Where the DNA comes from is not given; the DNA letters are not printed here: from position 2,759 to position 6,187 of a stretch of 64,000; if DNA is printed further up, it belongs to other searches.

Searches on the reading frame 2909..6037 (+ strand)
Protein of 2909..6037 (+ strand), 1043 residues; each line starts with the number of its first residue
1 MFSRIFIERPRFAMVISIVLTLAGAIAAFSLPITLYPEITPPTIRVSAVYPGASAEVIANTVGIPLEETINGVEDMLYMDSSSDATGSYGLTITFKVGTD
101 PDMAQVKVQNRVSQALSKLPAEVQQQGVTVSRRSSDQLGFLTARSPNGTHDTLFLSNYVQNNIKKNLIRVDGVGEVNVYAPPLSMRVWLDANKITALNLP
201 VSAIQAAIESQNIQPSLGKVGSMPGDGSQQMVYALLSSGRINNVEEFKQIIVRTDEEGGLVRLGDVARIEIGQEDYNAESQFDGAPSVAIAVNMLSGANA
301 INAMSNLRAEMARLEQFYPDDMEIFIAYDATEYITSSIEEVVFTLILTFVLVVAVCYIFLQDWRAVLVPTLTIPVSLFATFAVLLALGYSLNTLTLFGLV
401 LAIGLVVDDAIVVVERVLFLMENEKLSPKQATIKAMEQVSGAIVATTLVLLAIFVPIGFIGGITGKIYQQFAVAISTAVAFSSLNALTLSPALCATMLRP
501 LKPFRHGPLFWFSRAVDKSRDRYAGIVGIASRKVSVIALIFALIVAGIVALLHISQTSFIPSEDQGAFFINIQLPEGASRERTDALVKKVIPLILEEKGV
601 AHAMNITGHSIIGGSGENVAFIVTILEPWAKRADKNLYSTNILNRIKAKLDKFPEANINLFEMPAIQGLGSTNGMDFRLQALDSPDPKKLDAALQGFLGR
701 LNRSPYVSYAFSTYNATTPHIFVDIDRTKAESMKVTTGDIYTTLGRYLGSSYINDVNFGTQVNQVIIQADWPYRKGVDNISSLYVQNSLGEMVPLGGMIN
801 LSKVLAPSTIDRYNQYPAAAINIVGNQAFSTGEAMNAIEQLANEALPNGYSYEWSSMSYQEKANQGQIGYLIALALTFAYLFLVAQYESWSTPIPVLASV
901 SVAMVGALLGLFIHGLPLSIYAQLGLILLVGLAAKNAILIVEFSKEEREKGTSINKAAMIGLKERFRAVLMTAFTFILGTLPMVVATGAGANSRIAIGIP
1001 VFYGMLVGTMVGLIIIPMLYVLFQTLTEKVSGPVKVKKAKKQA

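Call 45: search_protein_families(library=pfam, proteins=[window:2909-6037:+], max_evalue=0.001)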
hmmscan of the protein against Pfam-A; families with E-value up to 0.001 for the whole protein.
window:2909-6037:+ (1043 aa): 3 families
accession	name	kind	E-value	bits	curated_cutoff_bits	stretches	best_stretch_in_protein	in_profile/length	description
PF00873.25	ACR_tran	-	4.9e-300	998.3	28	1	2-1024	1-1021/1021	AcrB/AcrD/AcrF family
PF03176.21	MMPL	-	1.3e-19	70.8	20.5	2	336-516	140-323/333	MMPL family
PF02355.23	SecD_SecF_C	-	0.00016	21.6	20.5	1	339-497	31-186/189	Protein export membrane protein SecD/SecF, C-terminal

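Call 47: find_related_loci(query=window:2909-6037:+, collection=genome_contigs, flank=1000)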
Query window:2909-6037:+ (1043 aa) in genome_contigs; peptide patterns used: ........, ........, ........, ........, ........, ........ (x = any residue, [..] = any of these).
385 stretches matched a pattern; 322 encode a relative of the query (tblastn E <= 1e-3); the best 80 are kept; 80 distinct loci.
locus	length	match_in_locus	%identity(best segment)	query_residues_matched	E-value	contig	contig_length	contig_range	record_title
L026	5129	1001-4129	97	1-1043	0e+0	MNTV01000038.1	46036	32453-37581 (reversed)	MAG: Azospirillum sp. 51_20 Ley3_66761_scaffold_904, whole genome shotgun sequence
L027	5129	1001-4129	95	1-1043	0e+0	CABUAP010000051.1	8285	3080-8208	MAG TPA_asm: uncultured Azospirillum sp. isolate MGYG-HGUT-03845 genome assembly, contig: GUT_GENOME245766_51, whole gen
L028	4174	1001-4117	90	1-1039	0e+0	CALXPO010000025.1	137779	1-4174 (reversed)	MAG: uncultured Alphaproteobacteria bacterium isolate E30__bin94 genome assembly, contig: E30__k127_5156365, whole genom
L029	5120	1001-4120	88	1-1040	0e+0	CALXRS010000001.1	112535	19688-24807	MAG: uncultured Alphaproteobacteria bacterium isolate BRZ_KK__bin28 genome assembly, contig: BRZ_KK__NODE_230_length_112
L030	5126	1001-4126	87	1-1038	0e+0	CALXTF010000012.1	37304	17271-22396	MAG: uncultured Alphaproteobacteria bacterium isolate BRZ_RE__bin26 genome assembly, contig: BRZ_RE__NODE_799_length_373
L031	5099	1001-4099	88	1-1033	0e+0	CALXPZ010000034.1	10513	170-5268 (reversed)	MAG: uncultured Alphaproteobacteria bacterium isolate E20__bin236 genome assembly, contig: E20__k127_7306101, whole geno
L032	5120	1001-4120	86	1-1040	0e+0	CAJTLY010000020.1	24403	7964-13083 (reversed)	MAG TPA_asm: uncultured Alphaproteobacteria bacterium isolate MGBC103387 genome assembly, contig: MGBC103387.20, whole g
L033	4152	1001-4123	86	1-1041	0e+0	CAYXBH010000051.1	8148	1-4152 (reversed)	MAG TPA_asm: uncultured Azospirillum sp. isolate SRP141132_co3_342 genome assembly, contig: NODE_8606_length_8148_cov_6.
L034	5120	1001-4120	86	1-1040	0e+0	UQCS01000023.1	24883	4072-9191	uncultured Azospirillum sp. isolate UMGS149 genome assembly, contig: NODE_500_length_24883_cov_5.773482, whole genome sh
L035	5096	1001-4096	76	1-1031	0e+0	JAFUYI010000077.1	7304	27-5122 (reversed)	MAG: Alphaproteobacteria bacterium isolate RGIG4937 Roe_deer_Rumen-3__c288478, whole genome shotgun sequence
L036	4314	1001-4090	77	1-1029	0e+0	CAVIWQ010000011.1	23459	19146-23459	Bacteroidaceae bacterium isolate G02630-L1_cleanbin_000010 genome assembly, contig: Spades_G02630-L1_contig_1028, whole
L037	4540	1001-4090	77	1-1029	0e+0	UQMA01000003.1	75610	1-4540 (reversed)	uncultured Azospirillum sp. isolate UMGS418 genome assembly, contig: NODE_57_length_75610_cov_4.211356, whole genome sho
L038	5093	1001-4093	76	1-1030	0e+0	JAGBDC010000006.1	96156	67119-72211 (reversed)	MAG: Alphaproteobacteria bacterium isolate RGIG9009 Water_deer_Rectum-3__c128978, whole genome shotgun sequence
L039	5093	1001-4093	76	1-1030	0e+0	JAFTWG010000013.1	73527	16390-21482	MAG: Alphaproteobacteria bacterium isolate RGIG4207 Roe_deer_Colon-3__c4291, whole genome shotgun sequence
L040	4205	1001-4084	73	1-1029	0e+0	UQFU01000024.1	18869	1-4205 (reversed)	uncultured Alphaproteobacteria bacterium isolate UMGS241 genome assembly, contig: NODE_1304_length_18869_cov_5.306474, w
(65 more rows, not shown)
